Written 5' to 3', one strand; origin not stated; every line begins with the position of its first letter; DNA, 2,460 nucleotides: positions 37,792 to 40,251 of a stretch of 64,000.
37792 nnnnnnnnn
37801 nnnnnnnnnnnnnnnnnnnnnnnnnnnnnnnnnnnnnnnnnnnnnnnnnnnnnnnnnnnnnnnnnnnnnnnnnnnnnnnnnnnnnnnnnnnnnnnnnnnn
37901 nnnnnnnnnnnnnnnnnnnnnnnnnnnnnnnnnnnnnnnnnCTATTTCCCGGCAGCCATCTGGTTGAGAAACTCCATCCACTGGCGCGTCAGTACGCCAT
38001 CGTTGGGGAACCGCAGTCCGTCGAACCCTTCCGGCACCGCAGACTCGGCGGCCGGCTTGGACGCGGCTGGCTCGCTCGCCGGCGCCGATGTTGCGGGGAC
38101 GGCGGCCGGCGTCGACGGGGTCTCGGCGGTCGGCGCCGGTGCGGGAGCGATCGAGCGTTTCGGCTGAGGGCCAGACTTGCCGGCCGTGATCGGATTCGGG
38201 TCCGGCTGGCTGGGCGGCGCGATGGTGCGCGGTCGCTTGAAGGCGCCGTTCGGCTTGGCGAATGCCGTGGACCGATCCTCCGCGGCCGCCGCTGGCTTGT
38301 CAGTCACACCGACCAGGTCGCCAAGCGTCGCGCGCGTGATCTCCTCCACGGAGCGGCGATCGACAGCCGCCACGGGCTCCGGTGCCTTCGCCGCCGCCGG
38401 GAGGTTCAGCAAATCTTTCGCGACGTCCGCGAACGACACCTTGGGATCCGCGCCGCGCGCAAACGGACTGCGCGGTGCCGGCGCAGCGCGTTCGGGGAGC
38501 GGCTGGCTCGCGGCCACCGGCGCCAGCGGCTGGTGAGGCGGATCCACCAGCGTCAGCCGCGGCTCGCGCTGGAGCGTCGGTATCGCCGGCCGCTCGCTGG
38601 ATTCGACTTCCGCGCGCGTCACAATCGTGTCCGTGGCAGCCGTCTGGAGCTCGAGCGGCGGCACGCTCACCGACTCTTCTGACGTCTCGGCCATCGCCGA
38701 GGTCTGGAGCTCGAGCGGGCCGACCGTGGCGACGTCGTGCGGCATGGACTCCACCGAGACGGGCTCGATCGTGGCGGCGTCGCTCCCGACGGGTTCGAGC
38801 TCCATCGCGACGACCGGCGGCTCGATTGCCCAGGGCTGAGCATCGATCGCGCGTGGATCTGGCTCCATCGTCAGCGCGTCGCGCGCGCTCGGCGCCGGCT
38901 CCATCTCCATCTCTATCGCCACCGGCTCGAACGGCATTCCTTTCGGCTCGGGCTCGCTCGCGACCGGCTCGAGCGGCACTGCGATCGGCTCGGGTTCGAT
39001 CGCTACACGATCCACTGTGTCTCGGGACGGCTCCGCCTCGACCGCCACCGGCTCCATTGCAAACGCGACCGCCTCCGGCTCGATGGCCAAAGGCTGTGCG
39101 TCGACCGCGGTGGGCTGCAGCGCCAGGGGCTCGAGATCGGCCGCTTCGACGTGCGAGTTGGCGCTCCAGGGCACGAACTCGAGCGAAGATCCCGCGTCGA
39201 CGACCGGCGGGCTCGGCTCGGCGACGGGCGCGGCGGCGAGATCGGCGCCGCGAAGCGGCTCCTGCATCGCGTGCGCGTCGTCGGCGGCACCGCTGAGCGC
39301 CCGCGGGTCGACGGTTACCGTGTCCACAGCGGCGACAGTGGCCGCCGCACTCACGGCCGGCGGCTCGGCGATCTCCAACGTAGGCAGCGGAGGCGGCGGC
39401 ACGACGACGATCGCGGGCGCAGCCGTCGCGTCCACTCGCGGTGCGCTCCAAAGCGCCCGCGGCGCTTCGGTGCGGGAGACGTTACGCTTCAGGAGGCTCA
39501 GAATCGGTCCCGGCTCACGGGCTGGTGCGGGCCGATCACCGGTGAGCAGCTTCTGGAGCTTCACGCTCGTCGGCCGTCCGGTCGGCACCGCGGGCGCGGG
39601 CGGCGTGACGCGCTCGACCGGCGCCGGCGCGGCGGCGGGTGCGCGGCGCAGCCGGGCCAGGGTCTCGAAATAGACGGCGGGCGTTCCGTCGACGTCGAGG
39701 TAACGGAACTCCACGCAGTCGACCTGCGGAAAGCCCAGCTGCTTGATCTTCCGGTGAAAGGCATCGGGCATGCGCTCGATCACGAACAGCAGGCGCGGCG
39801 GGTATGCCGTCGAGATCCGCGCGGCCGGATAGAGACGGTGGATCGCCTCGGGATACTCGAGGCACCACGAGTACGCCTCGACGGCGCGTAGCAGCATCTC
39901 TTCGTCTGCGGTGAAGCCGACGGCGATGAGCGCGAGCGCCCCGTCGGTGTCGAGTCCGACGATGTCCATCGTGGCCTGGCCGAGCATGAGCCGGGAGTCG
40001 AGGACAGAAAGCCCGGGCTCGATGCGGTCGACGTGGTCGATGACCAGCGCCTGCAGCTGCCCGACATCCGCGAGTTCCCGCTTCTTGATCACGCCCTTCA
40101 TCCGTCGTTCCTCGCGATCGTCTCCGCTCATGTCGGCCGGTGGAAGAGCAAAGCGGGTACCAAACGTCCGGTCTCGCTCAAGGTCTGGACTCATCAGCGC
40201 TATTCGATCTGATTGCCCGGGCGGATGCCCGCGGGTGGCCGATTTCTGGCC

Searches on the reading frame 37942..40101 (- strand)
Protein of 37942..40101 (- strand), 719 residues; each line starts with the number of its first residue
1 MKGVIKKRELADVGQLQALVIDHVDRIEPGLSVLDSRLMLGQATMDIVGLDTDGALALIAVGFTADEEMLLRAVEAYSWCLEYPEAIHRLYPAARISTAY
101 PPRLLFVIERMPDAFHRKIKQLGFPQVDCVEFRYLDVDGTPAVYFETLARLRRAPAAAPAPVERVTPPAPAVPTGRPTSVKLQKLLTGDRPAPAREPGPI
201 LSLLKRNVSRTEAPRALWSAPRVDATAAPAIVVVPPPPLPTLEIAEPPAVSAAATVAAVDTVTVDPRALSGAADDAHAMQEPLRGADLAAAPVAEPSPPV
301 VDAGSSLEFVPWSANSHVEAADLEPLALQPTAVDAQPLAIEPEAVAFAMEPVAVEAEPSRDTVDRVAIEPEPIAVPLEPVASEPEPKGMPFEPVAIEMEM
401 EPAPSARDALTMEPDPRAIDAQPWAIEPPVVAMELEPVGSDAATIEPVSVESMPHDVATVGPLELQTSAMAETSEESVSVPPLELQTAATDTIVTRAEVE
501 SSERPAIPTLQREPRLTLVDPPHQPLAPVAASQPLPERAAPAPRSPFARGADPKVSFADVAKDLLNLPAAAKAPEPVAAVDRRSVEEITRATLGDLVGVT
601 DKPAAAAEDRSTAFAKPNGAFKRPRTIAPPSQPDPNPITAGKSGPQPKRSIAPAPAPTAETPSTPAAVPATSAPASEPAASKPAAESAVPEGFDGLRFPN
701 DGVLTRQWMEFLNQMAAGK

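Call 8: search_protein_families(library=pfam, proteins=[window:37942-40101:-], max_evalue=0.01)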
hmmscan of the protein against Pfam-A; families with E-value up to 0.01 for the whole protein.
window:37942-40101:- (719 aa): 0 families

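Call 33: search_solved_structures(query=window:37942-40101:-, max_evalue=1)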
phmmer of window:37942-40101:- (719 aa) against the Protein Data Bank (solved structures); distinct sequences matched with E-value up to 1: 0.

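Call 45: search_protein_families(library=ncbifam, proteins=[window:37942-40101:-], max_evalue=0.001)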
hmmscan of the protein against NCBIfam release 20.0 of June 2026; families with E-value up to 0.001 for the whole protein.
window:37942-40101:- (719 aa): 0 families

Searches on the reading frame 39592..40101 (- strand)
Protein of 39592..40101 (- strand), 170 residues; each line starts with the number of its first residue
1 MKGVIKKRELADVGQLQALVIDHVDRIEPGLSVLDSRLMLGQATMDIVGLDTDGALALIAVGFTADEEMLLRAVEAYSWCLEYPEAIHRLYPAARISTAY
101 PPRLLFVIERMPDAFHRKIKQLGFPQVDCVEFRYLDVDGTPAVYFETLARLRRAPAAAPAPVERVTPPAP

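Call 35: find_homologous_proteins(query=window:39592-40101:-, max_evalue=0.001)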
Query window:39592-40101:- (170 aa): 40 proteins with E <= 0.001 among 955 candidates.
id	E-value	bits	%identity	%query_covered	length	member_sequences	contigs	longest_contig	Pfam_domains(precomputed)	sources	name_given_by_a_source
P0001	2.4e-76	273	71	100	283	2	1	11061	-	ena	-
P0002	1.1e-73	264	71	99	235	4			-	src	-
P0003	7.8e-73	262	71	96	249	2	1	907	-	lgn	-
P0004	9.0e-73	261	69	100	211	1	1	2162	-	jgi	jgi:hypothetical protein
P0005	1.1e-72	261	68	99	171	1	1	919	-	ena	-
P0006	1.8e-72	260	69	96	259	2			-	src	-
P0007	7.6e-71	255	69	99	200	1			-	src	-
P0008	1.5e-70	254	70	95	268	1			-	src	-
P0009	8.5e-70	252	67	99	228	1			-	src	-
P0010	6.4e-69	249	71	91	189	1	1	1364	-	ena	-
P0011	1.2e-68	248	66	96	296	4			-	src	-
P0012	1.6e-67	244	68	92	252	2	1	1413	-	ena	-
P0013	4.5e-67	243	65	100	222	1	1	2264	-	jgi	-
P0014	1.4e-66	241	65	97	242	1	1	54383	-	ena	-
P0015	3.4e-66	240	63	100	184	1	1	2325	-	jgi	-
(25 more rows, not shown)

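Call 56: predict_structure(alignment_id=A3)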
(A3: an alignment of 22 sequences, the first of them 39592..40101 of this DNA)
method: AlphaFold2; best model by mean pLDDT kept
length: 170 residues; sequences in the alignment: 22
mean_pLDDT: 89.7   pTM: 0.82
mean pLDDT of the five models: 89.7, 87.9, 83.0, 79.2, 77.4
residues with pLDDT >= 90: 132; 70-90: 20; 50-70: 18; < 50: 0
segments of 3 or more residues with pLDDT < 50: none
pLDDT, mean of each block of 10 residues (from residue 1): 88 94 94 90 92 95 95 95 94 93 96 93 93 95 92 66 59
secondary structure, 60 per line:
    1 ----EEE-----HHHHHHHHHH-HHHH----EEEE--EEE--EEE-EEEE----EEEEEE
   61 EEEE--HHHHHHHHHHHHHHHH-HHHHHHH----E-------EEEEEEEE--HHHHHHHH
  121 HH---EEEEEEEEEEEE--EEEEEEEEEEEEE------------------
elements in order: E5-7 H13-22 H24-27 E32-35 E38-40 E43-45 E47-50 E55-64 H67-82 H84-90 E103-110 H113-122 E126-137 E140-152

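Call 60: fold_search(model_id=the predicted structure, library=pdb)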
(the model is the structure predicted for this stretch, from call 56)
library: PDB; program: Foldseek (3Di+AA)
matches with E <= 10: 475; with E <= 0.001: 5
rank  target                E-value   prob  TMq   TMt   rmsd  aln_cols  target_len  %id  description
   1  5gke_A                2.0e-05  1.00  0.52  0.38   5.5       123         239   16  Structure of EndoMS-dsDNA1 complex (released 2016-11-02)
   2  2vld_B                1.3e-04  1.00  0.47  0.37   7.0       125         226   14  crystal structure of a repair endonuclease from Pyrococcus abyssi (released 2009-05-19)
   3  2vld_A                1.5e-04  1.00  0.48  0.37   7.1       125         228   14  crystal structure of a repair endonuclease from Pyrococcus abyssi (released 2009-05-19)
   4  5gkj_B                2.3e-04  1.00  0.43  0.33   5.8       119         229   17  Structure of EndoMS in apo form (released 2016-11-02)
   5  3dnx                  8.2e-04  1.00  0.39  0.45   7.2       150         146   13  SPO1766 protein of unknown function from Silicibacter pomeroyi. (released 2008-09-02)
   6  5gkj_A                1.1e-03  1.00  0.38  0.31   6.6       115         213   18  Structure of EndoMS in apo form (released 2016-11-02)
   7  9nl2_A                4.2e-03  0.98  0.36  0.08   6.8       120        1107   12  Structure of R2 retrotransposon protein from Platysternon megacephalum initiating target-primed reverse transcription (released 2025-06-18)
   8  2okf_A                9.6e-03  0.91  0.34  0.41   5.8       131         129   13  CRYSTAL STRUCTURE OF A FDXN ELEMENT EXCISION CONTROLLING FACTOR PROTEIN (AVA_3312) FROM ANABAENA VARIABILIS AT 1.60 A  (released 2007-01-30)
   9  6wxw_A                2.2e-02  0.85  0.34  0.19   6.1       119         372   13  crystal structure of apo Card1 (released 2020-12-30)
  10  8ps5_A                2.5e-02  0.99  0.44  0.20   5.6       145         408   14  Escherichia coli SduA complex bound to DNA (released 2025-01-22)
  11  4dav_A                3.4e-02  0.84  0.42  0.33   5.9       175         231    7  The structure of Pyrococcus Furiosus SfsA in complex with DNA (released 2014-10-01)
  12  6xl1_A                3.4e-02  0.77  0.33  0.18   6.7       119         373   14  crystal structure of cA4-activated Card1(D294N) (released 2020-12-30)
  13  4dap                  3.6e-02  0.80  0.41  0.32   6.0       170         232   12  The structure of Escherichia coli SfsA (released 2013-08-14)
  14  9dou_A                3.8e-02  0.82  0.35  0.09   7.1       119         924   13  Taeniopygia guttata R2 retrotransposon (R2Tg) initiating target-primed reverse transcription (released 2025-05-21)
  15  9iab_B                4.6e-02  0.33  0.26  0.19   8.7       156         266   13  Structure of the Argonaute-associated Cas4 family protein 1 (ACE1) from Chroococcidiopsis thermalis (CtACE1) (released 2025-04-23)
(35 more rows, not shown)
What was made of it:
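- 37942..40101 (-): First gene of operon 1: a 719-aa Rokubacteria-specific protein. It has a nuclease-fold N-terminal domain of about 155 aa, then a long Pro/Ala-rich variable region. Model pLDDT 90 (call 56); Foldseek matches NucS/EndoMS 5gke at E 2e-5 (call 60).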
